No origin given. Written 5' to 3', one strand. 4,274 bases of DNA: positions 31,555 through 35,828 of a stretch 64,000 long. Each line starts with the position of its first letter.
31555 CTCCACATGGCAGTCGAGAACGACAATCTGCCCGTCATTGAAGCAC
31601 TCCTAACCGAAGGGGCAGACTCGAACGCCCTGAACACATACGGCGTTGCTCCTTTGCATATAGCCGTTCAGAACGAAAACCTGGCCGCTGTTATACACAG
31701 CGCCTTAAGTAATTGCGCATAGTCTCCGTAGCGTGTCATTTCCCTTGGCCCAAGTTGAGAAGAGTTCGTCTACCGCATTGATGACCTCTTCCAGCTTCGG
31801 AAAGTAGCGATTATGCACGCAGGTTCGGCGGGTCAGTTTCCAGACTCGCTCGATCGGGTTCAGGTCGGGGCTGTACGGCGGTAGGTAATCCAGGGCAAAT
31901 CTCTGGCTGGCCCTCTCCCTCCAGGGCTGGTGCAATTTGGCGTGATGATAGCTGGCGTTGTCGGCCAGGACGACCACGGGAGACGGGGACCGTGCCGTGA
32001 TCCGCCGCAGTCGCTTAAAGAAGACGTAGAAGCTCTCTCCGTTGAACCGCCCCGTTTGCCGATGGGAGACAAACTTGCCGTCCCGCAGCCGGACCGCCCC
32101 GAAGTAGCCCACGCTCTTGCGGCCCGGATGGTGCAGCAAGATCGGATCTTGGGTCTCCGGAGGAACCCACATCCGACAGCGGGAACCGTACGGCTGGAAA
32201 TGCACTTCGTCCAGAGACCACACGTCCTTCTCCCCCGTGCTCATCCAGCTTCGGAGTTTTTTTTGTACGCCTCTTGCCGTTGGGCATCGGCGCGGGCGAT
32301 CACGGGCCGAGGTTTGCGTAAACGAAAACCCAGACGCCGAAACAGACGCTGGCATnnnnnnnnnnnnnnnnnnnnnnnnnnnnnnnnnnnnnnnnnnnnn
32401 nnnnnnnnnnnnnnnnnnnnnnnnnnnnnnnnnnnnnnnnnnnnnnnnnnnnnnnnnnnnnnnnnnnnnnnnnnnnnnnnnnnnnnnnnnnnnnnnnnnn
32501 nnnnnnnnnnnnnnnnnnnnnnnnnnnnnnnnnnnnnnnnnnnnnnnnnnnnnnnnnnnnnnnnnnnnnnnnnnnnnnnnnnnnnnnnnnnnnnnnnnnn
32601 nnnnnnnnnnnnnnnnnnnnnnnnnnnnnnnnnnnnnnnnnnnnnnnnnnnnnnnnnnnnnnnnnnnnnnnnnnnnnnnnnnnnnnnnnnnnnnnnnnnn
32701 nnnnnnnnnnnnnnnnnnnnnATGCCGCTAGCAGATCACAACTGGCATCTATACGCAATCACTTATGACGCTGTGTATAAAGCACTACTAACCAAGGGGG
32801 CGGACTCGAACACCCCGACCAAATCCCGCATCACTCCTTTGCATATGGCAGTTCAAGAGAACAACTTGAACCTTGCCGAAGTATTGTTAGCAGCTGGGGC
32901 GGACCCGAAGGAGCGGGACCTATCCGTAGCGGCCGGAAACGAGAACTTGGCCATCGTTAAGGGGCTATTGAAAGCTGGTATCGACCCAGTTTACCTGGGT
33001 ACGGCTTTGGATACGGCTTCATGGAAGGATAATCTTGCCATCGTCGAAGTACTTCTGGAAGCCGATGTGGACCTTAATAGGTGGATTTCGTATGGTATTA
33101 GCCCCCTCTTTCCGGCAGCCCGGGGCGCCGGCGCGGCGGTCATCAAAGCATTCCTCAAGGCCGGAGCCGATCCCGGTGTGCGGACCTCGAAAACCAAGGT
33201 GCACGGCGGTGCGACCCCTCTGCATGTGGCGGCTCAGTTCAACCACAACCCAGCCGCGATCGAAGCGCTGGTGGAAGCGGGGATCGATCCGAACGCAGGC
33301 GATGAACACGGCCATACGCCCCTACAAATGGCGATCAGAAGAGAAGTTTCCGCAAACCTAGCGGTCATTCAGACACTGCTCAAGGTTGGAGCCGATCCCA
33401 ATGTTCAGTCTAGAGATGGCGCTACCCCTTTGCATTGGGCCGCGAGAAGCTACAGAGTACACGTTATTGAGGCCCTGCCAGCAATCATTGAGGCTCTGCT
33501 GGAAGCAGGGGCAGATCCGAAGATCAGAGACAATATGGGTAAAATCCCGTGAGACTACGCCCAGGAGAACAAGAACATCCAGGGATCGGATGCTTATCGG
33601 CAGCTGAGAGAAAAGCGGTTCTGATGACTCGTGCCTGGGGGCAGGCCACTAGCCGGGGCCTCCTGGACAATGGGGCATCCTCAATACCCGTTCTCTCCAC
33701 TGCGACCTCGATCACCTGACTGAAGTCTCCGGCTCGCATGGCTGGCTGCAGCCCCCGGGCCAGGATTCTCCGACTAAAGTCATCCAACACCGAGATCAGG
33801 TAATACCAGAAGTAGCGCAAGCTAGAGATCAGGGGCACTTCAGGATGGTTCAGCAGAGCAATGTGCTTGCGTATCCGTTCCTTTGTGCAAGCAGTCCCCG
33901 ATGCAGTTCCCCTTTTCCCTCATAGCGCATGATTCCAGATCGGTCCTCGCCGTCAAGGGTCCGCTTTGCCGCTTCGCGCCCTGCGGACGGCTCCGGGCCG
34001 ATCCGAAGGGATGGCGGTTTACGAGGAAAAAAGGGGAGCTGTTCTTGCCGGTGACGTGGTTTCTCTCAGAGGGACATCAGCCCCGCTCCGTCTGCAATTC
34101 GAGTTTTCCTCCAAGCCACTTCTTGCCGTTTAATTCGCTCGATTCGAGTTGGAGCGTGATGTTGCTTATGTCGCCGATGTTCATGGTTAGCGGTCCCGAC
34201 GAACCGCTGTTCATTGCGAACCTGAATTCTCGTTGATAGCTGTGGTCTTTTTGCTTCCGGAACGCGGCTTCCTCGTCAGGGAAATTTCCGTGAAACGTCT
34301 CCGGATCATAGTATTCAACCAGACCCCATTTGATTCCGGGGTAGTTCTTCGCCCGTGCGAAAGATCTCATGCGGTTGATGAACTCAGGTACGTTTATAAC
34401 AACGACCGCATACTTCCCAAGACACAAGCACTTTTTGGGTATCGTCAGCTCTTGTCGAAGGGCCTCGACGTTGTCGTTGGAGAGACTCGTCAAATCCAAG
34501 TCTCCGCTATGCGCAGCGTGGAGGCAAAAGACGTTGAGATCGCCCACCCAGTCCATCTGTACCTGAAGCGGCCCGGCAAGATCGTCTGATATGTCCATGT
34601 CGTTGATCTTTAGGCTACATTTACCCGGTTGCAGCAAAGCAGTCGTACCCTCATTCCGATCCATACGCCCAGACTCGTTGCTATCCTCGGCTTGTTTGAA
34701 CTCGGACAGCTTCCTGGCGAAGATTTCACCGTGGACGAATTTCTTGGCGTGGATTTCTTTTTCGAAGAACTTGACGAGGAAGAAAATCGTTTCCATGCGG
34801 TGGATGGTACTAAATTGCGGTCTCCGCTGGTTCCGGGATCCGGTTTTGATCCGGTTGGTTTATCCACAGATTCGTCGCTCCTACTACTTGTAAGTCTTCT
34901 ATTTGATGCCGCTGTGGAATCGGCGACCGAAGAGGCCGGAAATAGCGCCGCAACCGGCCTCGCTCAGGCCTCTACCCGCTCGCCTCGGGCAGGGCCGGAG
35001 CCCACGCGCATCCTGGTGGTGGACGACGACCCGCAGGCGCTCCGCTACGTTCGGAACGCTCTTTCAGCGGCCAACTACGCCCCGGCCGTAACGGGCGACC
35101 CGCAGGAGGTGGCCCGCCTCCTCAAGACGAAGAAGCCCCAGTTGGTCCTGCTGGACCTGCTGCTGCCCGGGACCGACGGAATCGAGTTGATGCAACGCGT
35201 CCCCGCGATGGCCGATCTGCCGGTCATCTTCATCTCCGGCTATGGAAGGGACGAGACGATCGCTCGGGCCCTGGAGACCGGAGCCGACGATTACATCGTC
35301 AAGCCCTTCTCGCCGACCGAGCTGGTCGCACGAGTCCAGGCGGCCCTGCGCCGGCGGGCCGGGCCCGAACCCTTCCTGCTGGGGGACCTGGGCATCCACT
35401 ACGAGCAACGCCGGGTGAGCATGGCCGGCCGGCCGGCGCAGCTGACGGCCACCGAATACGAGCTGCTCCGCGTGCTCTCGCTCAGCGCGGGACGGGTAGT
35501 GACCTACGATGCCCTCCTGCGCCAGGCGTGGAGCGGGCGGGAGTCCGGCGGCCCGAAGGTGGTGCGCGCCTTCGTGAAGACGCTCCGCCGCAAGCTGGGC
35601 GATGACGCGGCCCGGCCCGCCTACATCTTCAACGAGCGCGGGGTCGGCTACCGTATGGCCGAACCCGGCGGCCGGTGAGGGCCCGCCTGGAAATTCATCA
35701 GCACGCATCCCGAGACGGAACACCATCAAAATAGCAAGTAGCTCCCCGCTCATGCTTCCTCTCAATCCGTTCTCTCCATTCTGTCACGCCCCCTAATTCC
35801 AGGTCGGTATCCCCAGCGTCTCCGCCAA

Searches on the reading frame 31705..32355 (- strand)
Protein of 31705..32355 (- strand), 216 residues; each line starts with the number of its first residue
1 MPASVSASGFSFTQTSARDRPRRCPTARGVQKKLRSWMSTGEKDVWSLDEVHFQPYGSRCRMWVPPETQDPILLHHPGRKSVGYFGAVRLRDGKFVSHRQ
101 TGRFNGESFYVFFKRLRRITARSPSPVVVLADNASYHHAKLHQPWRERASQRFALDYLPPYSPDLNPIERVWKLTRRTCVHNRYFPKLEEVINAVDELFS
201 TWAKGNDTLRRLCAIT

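Call 23: search_protein_families(library=pfam, proteins=[window:31705-32355:-], max_evalue=0.001)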
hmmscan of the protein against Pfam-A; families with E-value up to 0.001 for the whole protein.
window:31705-32355:- (216 aa): 1 family
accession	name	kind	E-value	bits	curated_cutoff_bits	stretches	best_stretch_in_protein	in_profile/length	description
PF13358.12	DDE_3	-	3.1e-30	105.4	28.6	1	44-191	1-145/146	DDE superfamily endonuclease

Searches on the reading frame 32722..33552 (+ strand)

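Call 23: search_protein_families(library=pfam, proteins=[window:32722-33552:+], max_evalue=0.001)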
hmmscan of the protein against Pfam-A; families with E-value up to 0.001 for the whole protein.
window:32722-33552:+ (276 aa): 6 families
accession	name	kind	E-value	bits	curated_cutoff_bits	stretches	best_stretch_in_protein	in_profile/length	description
PF00023.36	Ank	-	1.1e-36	123.2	21.1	3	38-66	4-32/33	Ankyrin repeat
PF12796.13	Ank_2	-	5.7e-35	120.2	27.3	4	132-229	4-89/90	Ankyrin repeats (3 copies)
PF13857.12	Ank_5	-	3.6e-31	107.3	27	2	163-204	16-56/56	Ankyrin repeats (many copies)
PF13637.12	Ank_4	-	6.8e-25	87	22.7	2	210-252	7-49/50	Ankyrin repeats (many copies)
PF13606.12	Ank_3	-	1e-24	83.9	22.3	1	163-192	2-30/30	Ankyrin repeat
PF23745.1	ANK_LRRK2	-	0.00027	21.3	27.5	0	20-84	48-114/130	LRRK2 ANK repeat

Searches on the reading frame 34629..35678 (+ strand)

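Call 23: search_protein_families(library=pfam, proteins=[window:34629-35678:+], max_evalue=0.001)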
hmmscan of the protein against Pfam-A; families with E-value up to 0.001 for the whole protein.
window:34629-35678:+ (349 aa): 2 families
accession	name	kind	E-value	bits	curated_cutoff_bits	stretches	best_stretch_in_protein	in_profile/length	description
PF00072.30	Response_reg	-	7.3e-27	94.2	30.2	1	128-237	1-111/111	Response regulator receiver domain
PF00486.34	Trans_reg_C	-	8.9e-19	67.8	26.2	1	267-343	1-77/77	Transcriptional regulatory protein, C terminal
